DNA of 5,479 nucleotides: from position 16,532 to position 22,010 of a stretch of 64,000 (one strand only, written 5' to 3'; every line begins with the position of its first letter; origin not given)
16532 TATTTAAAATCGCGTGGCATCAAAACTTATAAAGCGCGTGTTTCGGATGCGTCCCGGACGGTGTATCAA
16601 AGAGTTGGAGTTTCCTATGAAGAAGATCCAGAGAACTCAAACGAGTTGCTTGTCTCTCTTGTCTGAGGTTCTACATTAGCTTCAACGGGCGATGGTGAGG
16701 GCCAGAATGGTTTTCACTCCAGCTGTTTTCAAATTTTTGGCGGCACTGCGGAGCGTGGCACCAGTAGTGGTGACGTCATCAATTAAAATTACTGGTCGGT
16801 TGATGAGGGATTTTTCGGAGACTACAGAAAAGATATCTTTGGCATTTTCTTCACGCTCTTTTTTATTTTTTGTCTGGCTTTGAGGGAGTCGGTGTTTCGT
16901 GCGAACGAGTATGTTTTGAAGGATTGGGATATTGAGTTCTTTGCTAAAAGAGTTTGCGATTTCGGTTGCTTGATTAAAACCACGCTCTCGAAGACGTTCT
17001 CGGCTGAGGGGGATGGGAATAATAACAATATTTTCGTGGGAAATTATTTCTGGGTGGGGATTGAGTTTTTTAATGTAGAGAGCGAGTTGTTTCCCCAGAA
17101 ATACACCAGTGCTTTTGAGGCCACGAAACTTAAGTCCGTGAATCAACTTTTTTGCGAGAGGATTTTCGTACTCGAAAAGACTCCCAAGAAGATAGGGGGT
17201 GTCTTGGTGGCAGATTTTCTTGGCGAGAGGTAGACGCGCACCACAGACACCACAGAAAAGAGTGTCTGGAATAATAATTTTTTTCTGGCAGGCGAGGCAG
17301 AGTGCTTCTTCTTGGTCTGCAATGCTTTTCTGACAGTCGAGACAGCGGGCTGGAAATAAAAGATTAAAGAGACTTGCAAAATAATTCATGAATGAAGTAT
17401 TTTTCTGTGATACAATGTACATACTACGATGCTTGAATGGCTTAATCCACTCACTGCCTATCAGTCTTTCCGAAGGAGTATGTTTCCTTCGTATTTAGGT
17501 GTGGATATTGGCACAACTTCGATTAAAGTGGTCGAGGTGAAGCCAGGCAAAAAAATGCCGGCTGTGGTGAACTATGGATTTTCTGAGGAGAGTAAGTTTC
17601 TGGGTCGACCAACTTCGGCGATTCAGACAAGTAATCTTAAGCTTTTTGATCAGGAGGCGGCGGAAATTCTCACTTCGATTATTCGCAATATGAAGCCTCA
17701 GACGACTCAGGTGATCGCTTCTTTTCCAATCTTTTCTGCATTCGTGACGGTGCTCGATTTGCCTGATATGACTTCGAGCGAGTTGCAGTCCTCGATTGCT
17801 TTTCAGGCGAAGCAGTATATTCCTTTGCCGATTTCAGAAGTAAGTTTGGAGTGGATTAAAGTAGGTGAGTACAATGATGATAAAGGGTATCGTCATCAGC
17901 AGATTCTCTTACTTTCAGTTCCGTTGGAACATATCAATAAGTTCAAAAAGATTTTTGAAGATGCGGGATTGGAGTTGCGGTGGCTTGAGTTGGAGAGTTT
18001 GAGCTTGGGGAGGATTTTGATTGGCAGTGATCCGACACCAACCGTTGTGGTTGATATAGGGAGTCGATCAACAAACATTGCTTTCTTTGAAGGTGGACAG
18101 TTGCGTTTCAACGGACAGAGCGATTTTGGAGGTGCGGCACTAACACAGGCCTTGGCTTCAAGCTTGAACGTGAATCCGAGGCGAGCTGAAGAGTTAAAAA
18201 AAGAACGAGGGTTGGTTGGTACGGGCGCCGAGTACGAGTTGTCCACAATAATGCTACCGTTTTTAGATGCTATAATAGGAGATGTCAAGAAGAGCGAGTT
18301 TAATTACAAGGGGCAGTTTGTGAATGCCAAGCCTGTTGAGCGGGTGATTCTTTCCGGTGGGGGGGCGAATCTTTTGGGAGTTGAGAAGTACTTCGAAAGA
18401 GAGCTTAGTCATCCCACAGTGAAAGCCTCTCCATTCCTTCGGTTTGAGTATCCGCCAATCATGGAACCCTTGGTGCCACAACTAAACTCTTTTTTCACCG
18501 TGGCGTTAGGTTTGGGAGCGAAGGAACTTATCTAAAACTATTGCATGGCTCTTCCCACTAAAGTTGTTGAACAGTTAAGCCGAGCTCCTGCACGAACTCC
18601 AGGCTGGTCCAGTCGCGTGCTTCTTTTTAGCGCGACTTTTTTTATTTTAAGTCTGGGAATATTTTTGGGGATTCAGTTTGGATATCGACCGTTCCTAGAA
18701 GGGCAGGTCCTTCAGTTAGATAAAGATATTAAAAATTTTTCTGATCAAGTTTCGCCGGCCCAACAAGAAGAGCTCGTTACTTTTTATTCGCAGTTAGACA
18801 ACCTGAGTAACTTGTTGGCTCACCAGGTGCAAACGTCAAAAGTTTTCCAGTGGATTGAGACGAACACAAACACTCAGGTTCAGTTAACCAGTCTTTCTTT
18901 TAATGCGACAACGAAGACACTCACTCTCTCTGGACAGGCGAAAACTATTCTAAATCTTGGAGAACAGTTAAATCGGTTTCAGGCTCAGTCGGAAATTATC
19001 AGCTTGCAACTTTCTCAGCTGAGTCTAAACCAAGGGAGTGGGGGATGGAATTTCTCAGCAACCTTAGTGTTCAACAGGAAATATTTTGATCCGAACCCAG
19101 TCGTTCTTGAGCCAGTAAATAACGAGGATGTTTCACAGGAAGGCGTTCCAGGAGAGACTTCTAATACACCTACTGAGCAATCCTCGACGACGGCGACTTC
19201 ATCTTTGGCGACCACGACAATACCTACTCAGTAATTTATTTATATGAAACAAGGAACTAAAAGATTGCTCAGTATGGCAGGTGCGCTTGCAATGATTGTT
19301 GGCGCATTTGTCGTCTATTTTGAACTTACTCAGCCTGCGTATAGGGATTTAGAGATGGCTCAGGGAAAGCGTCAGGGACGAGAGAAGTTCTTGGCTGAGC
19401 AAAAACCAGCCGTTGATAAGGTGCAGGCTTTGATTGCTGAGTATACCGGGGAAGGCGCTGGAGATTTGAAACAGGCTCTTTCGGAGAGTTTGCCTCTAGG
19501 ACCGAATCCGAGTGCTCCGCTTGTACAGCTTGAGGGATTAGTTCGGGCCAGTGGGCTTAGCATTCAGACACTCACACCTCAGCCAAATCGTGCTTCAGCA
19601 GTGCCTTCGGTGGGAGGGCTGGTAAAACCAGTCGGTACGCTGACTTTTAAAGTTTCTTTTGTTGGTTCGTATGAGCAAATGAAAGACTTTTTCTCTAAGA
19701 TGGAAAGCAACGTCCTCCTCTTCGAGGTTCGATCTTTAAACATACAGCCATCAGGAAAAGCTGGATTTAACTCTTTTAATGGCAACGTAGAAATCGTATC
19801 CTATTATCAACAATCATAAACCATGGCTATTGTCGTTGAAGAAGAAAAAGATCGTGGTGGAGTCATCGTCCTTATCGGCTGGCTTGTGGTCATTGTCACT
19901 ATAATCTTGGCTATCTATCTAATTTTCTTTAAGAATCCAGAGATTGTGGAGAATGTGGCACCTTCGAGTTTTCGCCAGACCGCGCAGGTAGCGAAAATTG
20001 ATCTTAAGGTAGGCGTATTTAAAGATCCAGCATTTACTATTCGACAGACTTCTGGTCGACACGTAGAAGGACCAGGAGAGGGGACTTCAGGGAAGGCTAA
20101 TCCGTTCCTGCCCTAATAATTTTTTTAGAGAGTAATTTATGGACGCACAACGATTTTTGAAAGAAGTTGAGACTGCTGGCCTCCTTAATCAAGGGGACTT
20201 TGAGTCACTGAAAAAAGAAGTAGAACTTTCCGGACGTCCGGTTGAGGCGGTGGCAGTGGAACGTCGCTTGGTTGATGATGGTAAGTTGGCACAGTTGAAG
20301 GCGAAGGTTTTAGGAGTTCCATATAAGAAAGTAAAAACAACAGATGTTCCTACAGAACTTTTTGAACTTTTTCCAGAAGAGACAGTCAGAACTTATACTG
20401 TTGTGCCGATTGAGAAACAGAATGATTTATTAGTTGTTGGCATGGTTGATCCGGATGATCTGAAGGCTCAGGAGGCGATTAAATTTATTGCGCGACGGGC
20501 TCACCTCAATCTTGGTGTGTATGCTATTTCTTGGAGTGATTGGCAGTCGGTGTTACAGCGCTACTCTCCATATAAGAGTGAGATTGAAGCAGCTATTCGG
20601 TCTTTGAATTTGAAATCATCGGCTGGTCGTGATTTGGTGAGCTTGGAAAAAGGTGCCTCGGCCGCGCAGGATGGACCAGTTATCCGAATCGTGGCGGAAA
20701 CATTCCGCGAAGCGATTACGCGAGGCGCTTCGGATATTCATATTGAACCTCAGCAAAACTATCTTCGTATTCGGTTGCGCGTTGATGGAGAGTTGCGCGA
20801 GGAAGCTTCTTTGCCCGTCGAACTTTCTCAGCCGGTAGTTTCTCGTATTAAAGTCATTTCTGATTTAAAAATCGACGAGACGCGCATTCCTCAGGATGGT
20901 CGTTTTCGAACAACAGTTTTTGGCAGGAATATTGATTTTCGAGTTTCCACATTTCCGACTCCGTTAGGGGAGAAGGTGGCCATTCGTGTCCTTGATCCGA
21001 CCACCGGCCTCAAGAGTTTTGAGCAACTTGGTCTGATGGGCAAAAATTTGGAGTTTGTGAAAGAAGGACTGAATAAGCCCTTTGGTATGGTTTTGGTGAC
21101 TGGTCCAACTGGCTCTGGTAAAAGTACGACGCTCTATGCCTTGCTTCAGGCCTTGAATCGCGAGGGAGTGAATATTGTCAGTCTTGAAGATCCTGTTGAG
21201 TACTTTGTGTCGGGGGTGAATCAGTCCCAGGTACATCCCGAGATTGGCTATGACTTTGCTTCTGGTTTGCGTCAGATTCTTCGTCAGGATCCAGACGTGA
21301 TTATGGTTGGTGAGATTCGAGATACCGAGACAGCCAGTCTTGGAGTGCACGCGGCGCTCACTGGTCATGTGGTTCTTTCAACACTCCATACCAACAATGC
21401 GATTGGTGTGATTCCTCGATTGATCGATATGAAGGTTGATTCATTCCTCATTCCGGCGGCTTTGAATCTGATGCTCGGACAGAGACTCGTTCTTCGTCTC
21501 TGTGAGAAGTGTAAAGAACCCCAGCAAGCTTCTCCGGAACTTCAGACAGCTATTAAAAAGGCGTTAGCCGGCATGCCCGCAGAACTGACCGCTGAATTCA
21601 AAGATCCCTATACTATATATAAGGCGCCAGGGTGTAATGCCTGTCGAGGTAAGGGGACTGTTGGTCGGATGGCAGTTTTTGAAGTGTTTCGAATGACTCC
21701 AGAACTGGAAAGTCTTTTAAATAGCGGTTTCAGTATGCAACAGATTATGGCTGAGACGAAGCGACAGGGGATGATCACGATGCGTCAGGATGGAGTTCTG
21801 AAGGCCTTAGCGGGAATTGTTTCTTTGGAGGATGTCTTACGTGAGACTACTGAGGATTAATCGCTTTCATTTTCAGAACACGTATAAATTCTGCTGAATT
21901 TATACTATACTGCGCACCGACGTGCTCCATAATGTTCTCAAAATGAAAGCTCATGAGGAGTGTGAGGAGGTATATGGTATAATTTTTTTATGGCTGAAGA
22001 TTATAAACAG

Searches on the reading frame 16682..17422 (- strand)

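Call 68: search_protein_families(library=pfam, proteins=[window:16682-17422:-], max_evalue=0.00001)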
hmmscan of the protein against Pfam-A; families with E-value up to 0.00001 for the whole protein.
window:16682-17422:- (246 aa): 2 families
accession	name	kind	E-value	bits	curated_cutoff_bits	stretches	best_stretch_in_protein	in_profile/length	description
PF18912.6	DZR_2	-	1.2e-08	35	27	1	19-72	2-53/56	Double zinc ribbon domain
PF00156.33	Pribosyltran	-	4.7e-07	29.7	26.3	1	154-243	42-122/158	Phosphoribosyl transferase domain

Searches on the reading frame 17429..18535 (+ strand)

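Call 68: search_protein_families(library=pfam, proteins=[window:17429-18535:+], max_evalue=0.00001)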
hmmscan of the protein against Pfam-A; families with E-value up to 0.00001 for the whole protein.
window:17429-18535:+ (368 aa): 2 families
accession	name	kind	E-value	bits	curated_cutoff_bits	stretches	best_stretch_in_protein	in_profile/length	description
PF11104.14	PilM_2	-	2.2e-33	116.1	27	1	24-363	1-336/340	Type IV pilus assembly protein PilM;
PF14450.12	FtsA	-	3.2e-12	47.3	31.8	1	206-335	1-112/127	Cell division protein FtsA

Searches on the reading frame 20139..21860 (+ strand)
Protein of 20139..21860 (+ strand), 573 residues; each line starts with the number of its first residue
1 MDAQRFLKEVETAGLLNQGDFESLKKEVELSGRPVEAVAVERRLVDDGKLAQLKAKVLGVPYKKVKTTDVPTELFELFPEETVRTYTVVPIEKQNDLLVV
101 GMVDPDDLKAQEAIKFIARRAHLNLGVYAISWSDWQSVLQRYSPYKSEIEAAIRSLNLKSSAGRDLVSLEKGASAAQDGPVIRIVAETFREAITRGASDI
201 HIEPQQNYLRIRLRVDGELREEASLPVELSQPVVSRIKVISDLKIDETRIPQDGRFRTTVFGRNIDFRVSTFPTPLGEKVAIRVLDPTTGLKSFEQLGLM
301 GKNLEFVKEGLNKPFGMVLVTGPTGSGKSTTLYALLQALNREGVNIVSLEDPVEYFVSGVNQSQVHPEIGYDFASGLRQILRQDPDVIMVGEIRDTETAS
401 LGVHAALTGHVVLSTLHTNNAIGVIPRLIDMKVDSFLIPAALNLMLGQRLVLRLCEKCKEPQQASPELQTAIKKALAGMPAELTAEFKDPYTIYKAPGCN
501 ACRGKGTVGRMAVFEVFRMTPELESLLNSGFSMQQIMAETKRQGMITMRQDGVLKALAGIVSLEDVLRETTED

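Call 69: search_protein_families(library=pfam, proteins=[window:20139-21860:+], max_evalue=0.00001)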
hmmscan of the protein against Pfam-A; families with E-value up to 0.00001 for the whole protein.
window:20139-21860:+ (573 aa): 2 families
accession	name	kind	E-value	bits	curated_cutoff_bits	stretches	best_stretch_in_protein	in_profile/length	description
PF00437.27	T2SSE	-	2.1e-122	408.8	24.9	1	175-568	2-370/370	Type II/IV secretion system protein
PF05157.20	MshEN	-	6.1e-13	49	23.1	1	58-144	1-85/90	MshEN domain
